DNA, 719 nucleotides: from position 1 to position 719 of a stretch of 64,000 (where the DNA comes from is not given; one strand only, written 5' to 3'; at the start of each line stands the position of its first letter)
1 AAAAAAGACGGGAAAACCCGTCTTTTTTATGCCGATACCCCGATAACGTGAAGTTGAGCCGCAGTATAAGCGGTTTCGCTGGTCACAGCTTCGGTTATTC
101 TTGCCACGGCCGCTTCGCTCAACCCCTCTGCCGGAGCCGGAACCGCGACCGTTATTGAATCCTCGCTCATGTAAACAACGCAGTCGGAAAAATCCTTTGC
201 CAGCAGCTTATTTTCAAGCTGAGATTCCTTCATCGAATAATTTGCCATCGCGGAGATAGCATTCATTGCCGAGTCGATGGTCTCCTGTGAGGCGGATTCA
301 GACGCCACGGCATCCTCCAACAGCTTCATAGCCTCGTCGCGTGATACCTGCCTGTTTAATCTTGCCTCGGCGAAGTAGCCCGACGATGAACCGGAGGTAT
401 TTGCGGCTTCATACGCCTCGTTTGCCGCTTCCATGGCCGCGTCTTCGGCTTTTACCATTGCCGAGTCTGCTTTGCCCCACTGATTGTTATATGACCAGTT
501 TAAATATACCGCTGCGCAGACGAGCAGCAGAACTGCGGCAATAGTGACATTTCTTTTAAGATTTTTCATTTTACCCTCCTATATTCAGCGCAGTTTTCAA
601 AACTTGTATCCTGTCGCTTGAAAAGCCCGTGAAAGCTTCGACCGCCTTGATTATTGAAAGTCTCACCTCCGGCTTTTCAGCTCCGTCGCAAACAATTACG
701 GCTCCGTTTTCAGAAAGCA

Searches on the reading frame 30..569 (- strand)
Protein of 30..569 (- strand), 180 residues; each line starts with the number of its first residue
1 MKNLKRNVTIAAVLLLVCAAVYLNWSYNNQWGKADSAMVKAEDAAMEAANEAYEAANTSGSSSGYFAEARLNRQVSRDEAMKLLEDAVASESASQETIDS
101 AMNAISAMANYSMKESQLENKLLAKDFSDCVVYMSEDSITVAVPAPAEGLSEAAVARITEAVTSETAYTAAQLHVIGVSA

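Call 74: search_protein_families(library=padloc, alignment_id=A5, max_evalue=0.000001)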
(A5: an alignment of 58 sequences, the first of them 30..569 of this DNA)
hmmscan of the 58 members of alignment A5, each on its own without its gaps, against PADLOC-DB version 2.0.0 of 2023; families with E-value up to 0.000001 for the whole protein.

A. member 1, window:30-569:- (180 aa): 0 families

B. families by the number of members that match (of 58 scanned): 62 families (the first 25 are shown)
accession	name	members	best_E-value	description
PDLC04134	mad2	2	2.9e-22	mads_2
PDLC04060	PD-T4-6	1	1.7e-133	-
PDLC04040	PD-T4-6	1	5.3e-109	-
PDLC04052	PD-T4-6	1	8.7e-105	-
PDLC04057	PD-T4-6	1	3.7e-100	-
PDLC04042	PD-T4-6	1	8.2e-97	-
PDLC04043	PD-T4-6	1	1.2e-93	-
PDLC04053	PD-T4-6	1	4.3e-93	-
PDLC04061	PD-T4-6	1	4e-91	-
PDLC04047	PD-T4-6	1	4.6e-86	-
PDLC04048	PD-T4-6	1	7.2e-85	-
PDLC04054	PD-T4-6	1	7.1e-84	-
PDLC04039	PD-T4-6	1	1.5e-77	-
PDLC03019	MTase_I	1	2e-73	Type I methyltransferase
PDLC04138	mad6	1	1e-72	mads_6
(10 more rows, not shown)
